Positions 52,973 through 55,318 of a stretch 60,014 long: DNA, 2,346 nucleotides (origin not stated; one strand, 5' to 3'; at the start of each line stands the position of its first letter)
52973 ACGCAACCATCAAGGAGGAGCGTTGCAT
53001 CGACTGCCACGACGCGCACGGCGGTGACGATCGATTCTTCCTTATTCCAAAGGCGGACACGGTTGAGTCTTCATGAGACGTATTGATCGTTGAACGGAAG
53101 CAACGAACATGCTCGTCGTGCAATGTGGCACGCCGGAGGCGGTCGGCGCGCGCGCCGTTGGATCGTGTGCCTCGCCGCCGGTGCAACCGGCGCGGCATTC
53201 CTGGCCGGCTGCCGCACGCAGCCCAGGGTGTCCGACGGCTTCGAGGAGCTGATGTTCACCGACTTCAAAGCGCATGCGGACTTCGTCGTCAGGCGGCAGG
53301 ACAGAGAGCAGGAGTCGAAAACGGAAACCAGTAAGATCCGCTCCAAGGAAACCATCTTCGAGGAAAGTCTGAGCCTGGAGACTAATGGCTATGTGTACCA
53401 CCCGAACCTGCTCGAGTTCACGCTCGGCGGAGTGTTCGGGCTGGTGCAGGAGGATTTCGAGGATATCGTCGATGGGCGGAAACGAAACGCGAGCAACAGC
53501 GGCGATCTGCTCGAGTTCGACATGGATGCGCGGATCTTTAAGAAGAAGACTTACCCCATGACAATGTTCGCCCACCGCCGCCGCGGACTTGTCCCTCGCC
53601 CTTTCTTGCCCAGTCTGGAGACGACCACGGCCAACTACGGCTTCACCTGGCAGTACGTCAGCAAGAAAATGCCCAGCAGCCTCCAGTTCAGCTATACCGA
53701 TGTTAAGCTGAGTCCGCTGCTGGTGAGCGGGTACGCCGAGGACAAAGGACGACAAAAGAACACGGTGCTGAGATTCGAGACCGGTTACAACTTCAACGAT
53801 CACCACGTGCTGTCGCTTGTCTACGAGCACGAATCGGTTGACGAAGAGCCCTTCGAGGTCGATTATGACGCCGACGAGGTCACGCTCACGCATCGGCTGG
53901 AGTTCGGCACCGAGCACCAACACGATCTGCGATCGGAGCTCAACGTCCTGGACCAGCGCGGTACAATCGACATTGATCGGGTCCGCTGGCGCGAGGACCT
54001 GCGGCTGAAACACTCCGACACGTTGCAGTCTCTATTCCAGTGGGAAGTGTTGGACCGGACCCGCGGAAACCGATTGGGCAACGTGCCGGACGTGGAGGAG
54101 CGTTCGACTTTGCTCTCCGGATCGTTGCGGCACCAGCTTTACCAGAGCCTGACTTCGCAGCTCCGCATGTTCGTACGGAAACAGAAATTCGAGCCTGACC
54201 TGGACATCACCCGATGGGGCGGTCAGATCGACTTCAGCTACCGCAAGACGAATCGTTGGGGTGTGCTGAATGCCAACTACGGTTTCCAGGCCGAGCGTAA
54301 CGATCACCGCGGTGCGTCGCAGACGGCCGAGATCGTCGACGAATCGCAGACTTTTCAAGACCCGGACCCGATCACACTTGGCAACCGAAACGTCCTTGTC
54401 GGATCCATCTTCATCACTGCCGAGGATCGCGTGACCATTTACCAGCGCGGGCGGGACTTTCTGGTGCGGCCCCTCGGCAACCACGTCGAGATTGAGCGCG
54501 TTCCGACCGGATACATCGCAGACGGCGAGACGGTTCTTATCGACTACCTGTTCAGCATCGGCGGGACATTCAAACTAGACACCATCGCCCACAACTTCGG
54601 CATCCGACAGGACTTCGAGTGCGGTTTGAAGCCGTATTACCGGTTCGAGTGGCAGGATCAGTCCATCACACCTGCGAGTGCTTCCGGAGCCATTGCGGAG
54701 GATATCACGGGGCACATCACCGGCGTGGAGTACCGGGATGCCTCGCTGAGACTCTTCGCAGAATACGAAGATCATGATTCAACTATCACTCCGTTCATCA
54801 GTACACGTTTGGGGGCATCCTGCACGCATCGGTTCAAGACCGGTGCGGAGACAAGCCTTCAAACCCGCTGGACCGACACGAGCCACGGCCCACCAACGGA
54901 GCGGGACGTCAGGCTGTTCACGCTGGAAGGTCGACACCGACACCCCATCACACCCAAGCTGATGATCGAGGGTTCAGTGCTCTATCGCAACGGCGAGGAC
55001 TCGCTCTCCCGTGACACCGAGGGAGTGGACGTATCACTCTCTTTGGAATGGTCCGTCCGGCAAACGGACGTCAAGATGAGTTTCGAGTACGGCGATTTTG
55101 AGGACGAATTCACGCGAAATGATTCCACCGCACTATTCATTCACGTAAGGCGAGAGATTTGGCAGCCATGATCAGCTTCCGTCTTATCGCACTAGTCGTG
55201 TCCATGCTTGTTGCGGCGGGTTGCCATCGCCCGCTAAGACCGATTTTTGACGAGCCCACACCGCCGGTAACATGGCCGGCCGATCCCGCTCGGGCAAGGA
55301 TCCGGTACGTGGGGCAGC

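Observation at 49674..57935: Seven-gene multihaem cytochrome / NHL propeller / putative beta-barrel operon: candidate trans-envelope electron conduit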

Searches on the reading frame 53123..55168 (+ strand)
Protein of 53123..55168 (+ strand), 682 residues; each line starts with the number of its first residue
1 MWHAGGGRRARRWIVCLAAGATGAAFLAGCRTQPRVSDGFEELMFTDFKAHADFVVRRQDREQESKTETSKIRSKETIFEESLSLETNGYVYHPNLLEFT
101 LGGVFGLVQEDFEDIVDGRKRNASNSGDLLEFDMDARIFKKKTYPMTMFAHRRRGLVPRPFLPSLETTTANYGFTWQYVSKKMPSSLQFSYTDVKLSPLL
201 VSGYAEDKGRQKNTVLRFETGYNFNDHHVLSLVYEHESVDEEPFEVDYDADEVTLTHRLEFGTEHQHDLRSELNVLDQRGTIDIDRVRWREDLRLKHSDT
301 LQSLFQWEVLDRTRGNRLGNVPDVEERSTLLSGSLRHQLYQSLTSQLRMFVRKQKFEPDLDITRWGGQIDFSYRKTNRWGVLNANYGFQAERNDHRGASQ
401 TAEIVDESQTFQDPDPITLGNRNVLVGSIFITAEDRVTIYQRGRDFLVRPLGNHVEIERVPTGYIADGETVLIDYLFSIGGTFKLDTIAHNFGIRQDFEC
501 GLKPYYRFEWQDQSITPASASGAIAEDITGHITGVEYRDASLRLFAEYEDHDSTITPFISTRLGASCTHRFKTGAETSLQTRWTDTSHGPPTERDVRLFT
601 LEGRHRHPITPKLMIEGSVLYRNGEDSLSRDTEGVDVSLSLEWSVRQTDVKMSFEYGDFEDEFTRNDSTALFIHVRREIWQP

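Call 4: search_protein_families(library=pfam, proteins=[window:53123-55168:+], max_evalue=0.1)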
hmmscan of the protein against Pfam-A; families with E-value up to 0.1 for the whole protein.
window:53123-55168:+ (682 aa): 0 families

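Call 5: search_protein_families(library=ncbifam, proteins=[window:53123-55168:+], max_evalue=0.1)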
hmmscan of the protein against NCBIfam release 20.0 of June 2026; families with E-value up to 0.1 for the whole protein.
window:53123-55168:+ (682 aa): 1 family
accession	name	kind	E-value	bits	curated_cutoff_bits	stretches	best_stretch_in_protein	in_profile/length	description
NF041027.1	GSU2204_Se_pt_1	equivalog_domain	0.027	13.2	350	0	215-263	382-430/580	GSU2204 family CXXCH-containing (seleno)protein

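Call 6: find_homologous_proteins(query=window:53123-55168:+)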
Query window:53123-55168:+ (682 aa): 171 proteins with E <= 0.001 among 8000 candidates; the best 120 are listed.
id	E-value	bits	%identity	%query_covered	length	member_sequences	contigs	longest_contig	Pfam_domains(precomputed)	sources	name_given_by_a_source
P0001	0.0e+0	1228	79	96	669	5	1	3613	-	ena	-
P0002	0.0e+0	1177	75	100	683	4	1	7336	-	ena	-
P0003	0.0e+0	1147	100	73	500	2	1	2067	-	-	-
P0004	0.0e+0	1116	74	93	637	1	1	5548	-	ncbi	-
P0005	0.0e+0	1114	73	96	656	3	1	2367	-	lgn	-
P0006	0.0e+0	1096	70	98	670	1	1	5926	-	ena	-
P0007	0.0e+0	1072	69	98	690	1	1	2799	-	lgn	-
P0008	0.0e+0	1050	68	98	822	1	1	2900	-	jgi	jgi:hypothetical protein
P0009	0.0e+0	1047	67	99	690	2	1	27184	-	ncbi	ncbi:MAG: hypothetical protein ACYTFA_10070 [Planctomycetota bacterium]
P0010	0.0e+0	1028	67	96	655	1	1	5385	-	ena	-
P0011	0.0e+0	1028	66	99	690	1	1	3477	-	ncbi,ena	-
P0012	0.0e+0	1026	67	98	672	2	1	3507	-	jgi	-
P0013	0.0e+0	1022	68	96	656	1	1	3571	-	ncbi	-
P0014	0.0e+0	1016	68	95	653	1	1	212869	-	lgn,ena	-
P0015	0.0e+0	1016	66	98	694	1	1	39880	-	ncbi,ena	-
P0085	5.0e-213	727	51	96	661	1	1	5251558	-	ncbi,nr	ncbi:MAG: hypothetical protein JSU86_18360 [Phycisphaerales bacterium]|nr:MAG: hypothetical protein 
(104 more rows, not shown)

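Call 18: search_solved_structures(query=A1, max_evalue=10)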
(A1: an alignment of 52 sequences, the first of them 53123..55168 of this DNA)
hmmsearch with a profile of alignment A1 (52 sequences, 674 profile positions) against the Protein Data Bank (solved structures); distinct sequences matched with E-value up to 10: 0.

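Call 32: find_encoding_contigs(protein=P0085, flank=10000, max_places=2)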
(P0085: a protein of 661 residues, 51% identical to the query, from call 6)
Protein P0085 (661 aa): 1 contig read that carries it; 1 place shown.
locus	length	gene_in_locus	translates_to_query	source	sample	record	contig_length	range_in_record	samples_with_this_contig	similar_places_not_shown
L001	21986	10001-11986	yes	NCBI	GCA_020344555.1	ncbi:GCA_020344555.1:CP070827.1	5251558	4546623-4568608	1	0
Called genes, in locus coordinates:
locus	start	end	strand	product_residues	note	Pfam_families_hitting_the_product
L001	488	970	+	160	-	PF13683:rve_3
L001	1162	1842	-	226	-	-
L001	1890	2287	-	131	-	PF02311:AraC_binding, PF07883:Cupin_2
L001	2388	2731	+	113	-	PF02518:HATPase_c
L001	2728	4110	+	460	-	PF00072:Response_reg, PF00158:Sigma54_activat, PF14532:Sigma54_activ_2, PF07728:AAA_5 (faint), PF25601:AAA_lid_14, PF02954:HTH_8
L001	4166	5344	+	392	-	-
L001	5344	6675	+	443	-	PF02085:Cytochrom_CIII (faint), PF14522:Cytochrome_C7 (faint), PF14537:Cytochrom_c3_2 (faint), PF22113:Mtrc-MtrF_II-IV_dom (faint), PF24734:DUF7685 (faint), PF09699:Paired_CXXCH_1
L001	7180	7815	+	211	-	PF14522:Cytochrome_C7 (faint), PF09699:Paired_CXXCH_1 (weak)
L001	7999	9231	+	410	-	PF25021:TEN_NHL (faint), PF01436:NHL (faint), PF08450:SGL (faint)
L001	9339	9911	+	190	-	PF09699:Paired_CXXCH_1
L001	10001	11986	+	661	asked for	-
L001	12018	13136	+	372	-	PF08450:SGL (faint), PF24684:Vgb_lyase (faint), PF25021:TEN_NHL (faint), PF17170:DUF5128, PF01436:NHL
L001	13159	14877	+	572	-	PF14537:Cytochrom_c3_2 (faint), PF22113:Mtrc-MtrF_II-IV_dom (faint), PF14522:Cytochrome_C7 (faint), PF09699:Paired_CXXCH_1 (weak)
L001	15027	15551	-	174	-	-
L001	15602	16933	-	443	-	PF01926:MMR_HSR1, PF02421:FeoB_N, PF00009:GTP_EFTU (weak), PF00350:Dynamin_N (weak), PF01926:MMR_HSR1, PF02421:FeoB_N, PF04548:AIG1 (weak), PF14714:KH_dom-like, +5 more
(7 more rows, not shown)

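Call 37: predict_structure(alignment_id=A1)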
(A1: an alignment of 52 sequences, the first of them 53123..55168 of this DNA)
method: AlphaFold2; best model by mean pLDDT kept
length: 682 residues; sequences in the alignment: 52
mean_pLDDT: 89.5   pTM: 0.78
mean pLDDT of the five models: 89.5, 88.3, 87.3, 83.2, 82.1
residues with pLDDT >= 90: 451; 70-90: 187; 50-70: 23; < 50: 21
segments of 3 or more residues with pLDDT < 50: 1-7, 27-39
pLDDT, mean of each block of 10 residues (from residue 1): 42 73 57 41 85 95 85 91 94 88 92 87 85 94 95 89 89 97 97 85 68 97 96 98 89 98 94 97 95 96 98 87 92 96 96 92 97 96 98 92 90 81 88 87 89 83 83 89 95 97 98 91 88 97 97 93 97 96 94 88 96 96 85 92 95 93 86 93 61
secondary structure, 60 per line:
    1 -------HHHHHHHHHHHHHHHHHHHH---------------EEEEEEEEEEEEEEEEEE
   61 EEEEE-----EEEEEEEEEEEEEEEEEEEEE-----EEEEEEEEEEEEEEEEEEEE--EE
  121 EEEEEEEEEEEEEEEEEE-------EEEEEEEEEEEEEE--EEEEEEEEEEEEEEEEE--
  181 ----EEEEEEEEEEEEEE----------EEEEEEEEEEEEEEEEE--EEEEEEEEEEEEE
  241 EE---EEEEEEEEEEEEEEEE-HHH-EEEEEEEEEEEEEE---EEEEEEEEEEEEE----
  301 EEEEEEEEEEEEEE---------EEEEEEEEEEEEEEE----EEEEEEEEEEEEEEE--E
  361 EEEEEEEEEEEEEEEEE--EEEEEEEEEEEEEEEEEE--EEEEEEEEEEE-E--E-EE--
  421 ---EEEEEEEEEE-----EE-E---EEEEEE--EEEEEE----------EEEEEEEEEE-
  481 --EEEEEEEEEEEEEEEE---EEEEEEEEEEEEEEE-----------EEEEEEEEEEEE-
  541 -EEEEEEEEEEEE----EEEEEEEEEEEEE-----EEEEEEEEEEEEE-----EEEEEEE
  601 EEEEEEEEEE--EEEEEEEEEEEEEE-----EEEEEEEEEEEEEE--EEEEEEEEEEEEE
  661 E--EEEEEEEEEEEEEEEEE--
elements in order: H8-27 E43-65 E71-91 E97-116 E119-138 E146-159 E162-178 E185-198 E209-225 E228-242 E246-261 E267-280 E284-296 E301-314 E324-338 E343-357 E360-377 E380-397 E400-410 E424-433 E446-451 E454-459 E470-479 E483-498 E502-516 E528-539 E542-553 E558-570 E576-588 E594-610 E613-626 E632-645 E648-661 E664-680

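Call 39: search_protein_representatives(alignment_id=A1)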
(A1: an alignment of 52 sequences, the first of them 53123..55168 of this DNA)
Query: 52 sequences, 674 profile positions. Proteins with E-value up to 0.001 (for the whole library): 2397; up to 1e-10: 1835; up to 1e-30: 863. The best 150 are listed.
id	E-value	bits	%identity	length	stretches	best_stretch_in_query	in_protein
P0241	0.0e+00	1026.1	-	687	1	11-674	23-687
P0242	2.8e-245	832.1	-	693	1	16-674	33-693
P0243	2.4e-244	829.1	-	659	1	18-674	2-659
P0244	3.7e-241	818.5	-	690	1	10-674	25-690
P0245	1.0e-240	817.1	-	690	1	12-674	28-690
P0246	3.7e-229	778.9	-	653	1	21-674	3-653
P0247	9.9e-225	764.2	-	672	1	16-674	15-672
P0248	8.8e-223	757.8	-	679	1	15-674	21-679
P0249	9.3e-208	708.1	-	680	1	20-670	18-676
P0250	9.8e-203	691.5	-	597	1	78-674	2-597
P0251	7.7e-199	678.7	-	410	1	265-674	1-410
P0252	4.1e-189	646.5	-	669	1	11-674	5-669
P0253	1.1e-177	608.7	-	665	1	18-674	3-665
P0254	3.7e-165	567.4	-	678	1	15-674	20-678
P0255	1.3e-149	516.0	-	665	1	32-674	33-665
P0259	3.0e-118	412.3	-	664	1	18-674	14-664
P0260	3.7e-117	408.7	-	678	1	36-674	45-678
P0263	3.0e-113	395.8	-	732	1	15-674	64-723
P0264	3.7e-113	395.5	-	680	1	13-674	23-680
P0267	5.0e-112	391.8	-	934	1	39-674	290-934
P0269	9.7e-111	387.5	-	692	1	35-674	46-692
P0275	6.1e-107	375.0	-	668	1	19-674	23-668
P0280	6.1e-106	371.7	-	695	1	34-674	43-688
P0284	4.4e-104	365.5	-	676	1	15-672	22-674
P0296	3.7e-101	355.9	-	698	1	33-674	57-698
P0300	1.8e-99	350.3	-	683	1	35-674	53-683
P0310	4.0e-96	339.2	-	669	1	33-674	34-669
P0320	8.0e-94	331.6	-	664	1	48-673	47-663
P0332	1.4e-90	320.9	-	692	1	34-674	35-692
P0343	2.1e-88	313.7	-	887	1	61-673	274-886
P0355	2.5e-86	306.8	-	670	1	33-673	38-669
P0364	6.6e-84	298.9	-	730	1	95-674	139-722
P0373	6.9e-82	292.2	-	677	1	14-674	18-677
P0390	7.5e-79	282.1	-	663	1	38-674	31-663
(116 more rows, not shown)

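Call 40: list_cluster_members(proteins=[P0255, P0259, P0263, P0267, P0280, P0300, P0320, P0343, P0364, P0390])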
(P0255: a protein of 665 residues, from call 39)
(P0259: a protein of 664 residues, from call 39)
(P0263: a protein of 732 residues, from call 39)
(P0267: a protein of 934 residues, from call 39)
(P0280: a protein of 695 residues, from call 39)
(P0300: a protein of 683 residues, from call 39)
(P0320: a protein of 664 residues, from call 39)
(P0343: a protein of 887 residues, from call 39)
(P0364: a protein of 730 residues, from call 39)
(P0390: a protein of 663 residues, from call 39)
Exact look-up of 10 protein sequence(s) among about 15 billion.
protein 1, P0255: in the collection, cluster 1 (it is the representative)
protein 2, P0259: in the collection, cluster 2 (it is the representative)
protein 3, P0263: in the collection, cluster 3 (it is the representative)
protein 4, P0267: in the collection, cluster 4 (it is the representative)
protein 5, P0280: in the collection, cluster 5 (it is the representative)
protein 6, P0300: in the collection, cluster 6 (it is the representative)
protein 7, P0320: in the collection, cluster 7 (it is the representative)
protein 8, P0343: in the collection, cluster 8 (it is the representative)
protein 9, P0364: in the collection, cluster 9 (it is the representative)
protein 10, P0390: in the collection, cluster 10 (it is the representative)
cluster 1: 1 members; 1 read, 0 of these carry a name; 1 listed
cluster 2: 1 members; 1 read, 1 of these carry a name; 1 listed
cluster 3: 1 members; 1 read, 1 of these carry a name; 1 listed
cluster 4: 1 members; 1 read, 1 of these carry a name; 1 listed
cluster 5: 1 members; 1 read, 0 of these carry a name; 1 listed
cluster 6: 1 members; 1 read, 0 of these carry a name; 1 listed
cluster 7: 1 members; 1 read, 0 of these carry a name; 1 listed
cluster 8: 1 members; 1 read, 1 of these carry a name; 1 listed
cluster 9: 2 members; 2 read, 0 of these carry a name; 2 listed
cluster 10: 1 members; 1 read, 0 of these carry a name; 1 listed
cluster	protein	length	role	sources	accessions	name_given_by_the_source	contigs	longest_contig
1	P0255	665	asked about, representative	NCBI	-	-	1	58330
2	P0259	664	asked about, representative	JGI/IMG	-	hypothetical protein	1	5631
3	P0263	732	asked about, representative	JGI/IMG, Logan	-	hypothetical protein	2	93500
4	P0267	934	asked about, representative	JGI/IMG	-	predicted CXXCH cytochrome family protein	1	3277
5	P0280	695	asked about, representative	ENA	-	-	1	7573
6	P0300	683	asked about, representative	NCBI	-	-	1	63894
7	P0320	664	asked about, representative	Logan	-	-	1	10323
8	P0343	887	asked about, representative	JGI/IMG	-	predicted CXXCH cytochrome family protein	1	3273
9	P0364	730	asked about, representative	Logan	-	-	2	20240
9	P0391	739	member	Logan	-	-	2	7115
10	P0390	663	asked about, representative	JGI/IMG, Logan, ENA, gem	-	-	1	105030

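Call 41: fold_search(model_id=the predicted structure, library=pdb)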
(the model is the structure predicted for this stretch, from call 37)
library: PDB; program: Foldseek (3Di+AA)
matches with E <= 10: 812; with E <= 0.001: 292
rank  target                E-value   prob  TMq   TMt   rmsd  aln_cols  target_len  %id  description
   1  2hdf                  4.4e-10  1.00  0.35  0.40  11.3       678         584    8  Crystal structure of the Colicin I receptor Cir from E.coli (released 2007-05-08)
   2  9fz5_A                4.4e-10  1.00  0.35  0.33  20.9       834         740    7  Cryo-EM structure of LptDE-YedD complex from Escherichia Coli (released 2025-04-09)
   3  8h1r_D                3.6e-09  1.00  0.31  0.28  17.9       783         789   10  Crystal structure of LptDE-YifL complex (released 2023-10-25)
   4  2hdi_A                2.4e-08  1.00  0.32  0.36  15.0       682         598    7  Crystal structure of the Colicin I receptor Cir from E.coli in complex with receptor binding domain of Colicin Ia. (released 2007-05-08)
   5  4frt_A                2.5e-08  1.00  0.21  0.34  15.4       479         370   11  Crystal Structure of Pseudomonas aeruginosa OccK7 (OpdD) (released 2013-07-24)
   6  8h1r_A                2.9e-08  1.00  0.32  0.30  17.8       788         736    9  Crystal structure of LptDE-YifL complex (released 2023-10-25)
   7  9i98_A                3.1e-08  1.00  0.34  0.40  12.9       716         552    6  Cryo-EM structure of Shigella flexneri LptDE bound by a Bicyclic peptide molecule (Compound 13) (released 2025-10-15)
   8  9i93_A                3.4e-08  1.00  0.33  0.37  12.7       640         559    7  Cryo-EM structure of Shigella flexneri LptDE bound by a Bicyclic peptide molecule (Compound 2) (released 2025-10-15)
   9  8agd_A                5.9e-08  1.00  0.34  0.23  18.3      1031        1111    7  Full SDBC and SOD assembly (released 2023-04-12)
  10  9i95_A                6.2e-08  1.00  0.33  0.37  12.6       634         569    7  Cryo-EM structure of Shigella flexneri LptDE bound by a Bicyclic peptide molecule (Compound 4) (released 2025-10-15)
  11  4rdt_B                7.8e-08  1.00  0.31  0.33  17.5       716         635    9  Structure of the bacterial Zn-transporter ZnuD from Neisseria meningitidis (flexible conformation bound to a zinc ion) (released 2015-08-19)
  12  8h1s_A                8.2e-08  1.00  0.30  0.27  19.1       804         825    8  Crystal structure of apo-LptDE complex (released 2023-10-11)
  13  5ixm_G                8.6e-08  1.00  0.35  0.41  13.6       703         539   10  The LPS Transporter LptDE from Yersinia pestis, core complex (released 2016-05-18)
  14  4rdt_A                1.0e-07  1.00  0.31  0.33  17.5       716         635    9  Structure of the bacterial Zn-transporter ZnuD from Neisseria meningitidis (flexible conformation bound to a zinc ion) (released 2015-08-19)
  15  5ixm_C                1.1e-07  1.00  0.35  0.41  11.7       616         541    8  The LPS Transporter LptDE from Yersinia pestis, core complex (released 2016-05-18)
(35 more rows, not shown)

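Call 67: list_cluster_members(proteins=[P0260, P0264, P0269, P0275, P0284, P0296, P0310, P0332, P0355, P0373])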
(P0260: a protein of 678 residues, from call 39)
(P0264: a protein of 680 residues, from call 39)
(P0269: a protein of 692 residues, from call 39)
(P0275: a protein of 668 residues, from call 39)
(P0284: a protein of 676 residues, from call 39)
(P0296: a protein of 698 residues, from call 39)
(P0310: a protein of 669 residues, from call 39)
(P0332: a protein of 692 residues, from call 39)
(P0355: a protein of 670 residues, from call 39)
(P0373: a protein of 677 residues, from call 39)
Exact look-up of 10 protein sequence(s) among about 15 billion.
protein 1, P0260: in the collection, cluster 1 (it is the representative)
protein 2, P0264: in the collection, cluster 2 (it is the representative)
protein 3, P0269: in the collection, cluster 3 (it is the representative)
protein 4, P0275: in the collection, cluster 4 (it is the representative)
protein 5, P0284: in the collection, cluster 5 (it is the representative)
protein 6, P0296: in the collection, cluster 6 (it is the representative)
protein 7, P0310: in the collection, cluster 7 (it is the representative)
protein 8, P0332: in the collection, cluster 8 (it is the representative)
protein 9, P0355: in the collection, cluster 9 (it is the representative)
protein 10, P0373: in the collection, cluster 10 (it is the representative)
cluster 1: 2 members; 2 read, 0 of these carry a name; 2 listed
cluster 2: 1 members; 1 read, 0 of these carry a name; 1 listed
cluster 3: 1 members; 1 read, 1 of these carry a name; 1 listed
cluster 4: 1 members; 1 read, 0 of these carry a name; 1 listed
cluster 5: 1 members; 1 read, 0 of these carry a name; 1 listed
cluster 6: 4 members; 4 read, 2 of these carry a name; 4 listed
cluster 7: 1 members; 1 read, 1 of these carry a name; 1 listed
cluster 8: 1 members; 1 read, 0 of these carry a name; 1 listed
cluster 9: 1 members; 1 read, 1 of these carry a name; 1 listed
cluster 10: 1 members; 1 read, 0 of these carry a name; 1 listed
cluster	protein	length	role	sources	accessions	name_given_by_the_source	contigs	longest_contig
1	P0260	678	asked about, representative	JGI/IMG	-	-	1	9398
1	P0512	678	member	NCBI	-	-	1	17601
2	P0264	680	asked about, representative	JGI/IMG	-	-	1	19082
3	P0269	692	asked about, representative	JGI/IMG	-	hypothetical protein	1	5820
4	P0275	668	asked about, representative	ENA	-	-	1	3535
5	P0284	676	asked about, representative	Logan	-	-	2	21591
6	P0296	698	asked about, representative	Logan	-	-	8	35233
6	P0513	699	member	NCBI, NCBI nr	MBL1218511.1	MAG: hypothetical protein D8M59_13595 [Planctomycetes bacterium] | hypothetical protein [Planctomycetota bacterium]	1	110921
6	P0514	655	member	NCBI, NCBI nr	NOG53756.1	MAG: hypothetical protein HND57_05425 [Planctomycetes bacterium] | hypothetical protein [Planctomycetota bacterium]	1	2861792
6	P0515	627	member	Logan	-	-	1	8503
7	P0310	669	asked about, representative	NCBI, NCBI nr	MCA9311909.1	MAG: hypothetical protein KDA21_11930 [Phycisphaerales bacterium] | hypothetical protein [Phycisphaerales bacterium]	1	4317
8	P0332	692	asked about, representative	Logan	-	-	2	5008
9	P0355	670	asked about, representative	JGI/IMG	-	hypothetical protein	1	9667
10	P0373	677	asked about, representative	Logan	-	-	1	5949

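Call 97: search_protein_families(library=pfam, alignment_id=A2, max_evalue=0.01)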
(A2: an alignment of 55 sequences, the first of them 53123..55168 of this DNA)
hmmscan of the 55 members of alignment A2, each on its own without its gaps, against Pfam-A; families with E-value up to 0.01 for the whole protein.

A. member 1, window:53123-55168:+ (682 aa): 0 families

B. families by the number of members that match (of 55 scanned): 5 families
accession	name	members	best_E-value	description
PF13609.12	Porin_4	3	2.5e-07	Gram-negative porin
PF10082.15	BBP2_2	3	0.00014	Putative beta-barrel porin 2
PF05711.17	TylF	1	0.00084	Macrocin-O-methyltransferase (TylF)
PF14052.12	Caps_assemb_Wzi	1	0.0073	Capsule assembly protein Wzi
PF20351.4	DUF6646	1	0.0076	Family of unknown function (DUF6646)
